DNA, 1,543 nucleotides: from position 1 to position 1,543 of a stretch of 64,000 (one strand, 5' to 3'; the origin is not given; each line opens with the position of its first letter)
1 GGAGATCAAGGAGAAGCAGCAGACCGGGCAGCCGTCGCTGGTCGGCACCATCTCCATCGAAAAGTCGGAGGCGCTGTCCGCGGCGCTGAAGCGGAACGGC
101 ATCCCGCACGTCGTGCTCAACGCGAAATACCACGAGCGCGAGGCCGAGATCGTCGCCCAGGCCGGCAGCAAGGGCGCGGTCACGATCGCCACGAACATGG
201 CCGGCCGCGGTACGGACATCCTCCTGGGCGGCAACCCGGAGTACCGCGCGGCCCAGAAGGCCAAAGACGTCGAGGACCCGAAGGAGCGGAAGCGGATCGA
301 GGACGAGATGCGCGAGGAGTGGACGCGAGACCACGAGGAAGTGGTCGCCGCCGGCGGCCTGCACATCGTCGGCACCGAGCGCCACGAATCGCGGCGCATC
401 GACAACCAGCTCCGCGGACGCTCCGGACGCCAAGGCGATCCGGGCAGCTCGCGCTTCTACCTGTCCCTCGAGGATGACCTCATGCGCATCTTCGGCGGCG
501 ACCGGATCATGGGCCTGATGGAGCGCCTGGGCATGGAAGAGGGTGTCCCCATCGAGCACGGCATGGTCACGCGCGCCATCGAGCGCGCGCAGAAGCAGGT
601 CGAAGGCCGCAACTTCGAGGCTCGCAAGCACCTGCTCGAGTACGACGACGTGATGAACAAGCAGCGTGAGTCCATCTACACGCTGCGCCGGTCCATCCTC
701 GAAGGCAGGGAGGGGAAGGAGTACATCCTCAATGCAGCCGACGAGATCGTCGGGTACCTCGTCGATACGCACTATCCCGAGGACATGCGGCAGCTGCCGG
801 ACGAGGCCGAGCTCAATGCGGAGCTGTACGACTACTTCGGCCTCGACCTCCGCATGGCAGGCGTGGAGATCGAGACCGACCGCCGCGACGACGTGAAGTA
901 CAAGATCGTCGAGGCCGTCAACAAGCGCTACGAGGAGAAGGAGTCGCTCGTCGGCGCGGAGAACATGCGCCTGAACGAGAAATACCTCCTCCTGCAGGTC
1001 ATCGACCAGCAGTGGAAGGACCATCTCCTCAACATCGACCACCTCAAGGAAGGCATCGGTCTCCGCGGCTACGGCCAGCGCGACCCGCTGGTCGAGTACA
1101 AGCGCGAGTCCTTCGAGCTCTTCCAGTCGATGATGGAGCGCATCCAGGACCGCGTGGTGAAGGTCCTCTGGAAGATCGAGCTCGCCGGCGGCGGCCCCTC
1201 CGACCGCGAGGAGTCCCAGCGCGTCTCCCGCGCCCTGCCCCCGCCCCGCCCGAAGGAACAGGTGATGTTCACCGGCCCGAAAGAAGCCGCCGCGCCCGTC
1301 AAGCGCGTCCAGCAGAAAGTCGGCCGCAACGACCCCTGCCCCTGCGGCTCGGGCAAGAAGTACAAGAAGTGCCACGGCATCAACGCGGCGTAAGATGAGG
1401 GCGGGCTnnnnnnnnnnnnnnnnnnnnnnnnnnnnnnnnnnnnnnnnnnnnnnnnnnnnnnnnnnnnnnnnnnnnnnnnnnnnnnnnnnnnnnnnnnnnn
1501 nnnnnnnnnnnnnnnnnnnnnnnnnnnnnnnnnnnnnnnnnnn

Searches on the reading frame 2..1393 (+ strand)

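Call 46: search_protein_families(library=pfam, proteins=[window:2-1393:+], max_evalue=0.00001)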
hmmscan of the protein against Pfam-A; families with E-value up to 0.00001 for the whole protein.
window:2-1393:+ (463 aa): 3 families
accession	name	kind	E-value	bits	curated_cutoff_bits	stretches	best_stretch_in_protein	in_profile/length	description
PF21090.3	P-loop_SecA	-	6.5e-87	290.9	27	1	1-181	25-205/205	SecA P-loop domain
PF07516.18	SecA_SW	-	3.8e-67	226.7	26.7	1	183-392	1-199/200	SecA Wing and Scaffold domain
PF02810.21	SEC-C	-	2.1e-11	43.9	20.4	1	442-459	1-18/19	SEC-C motif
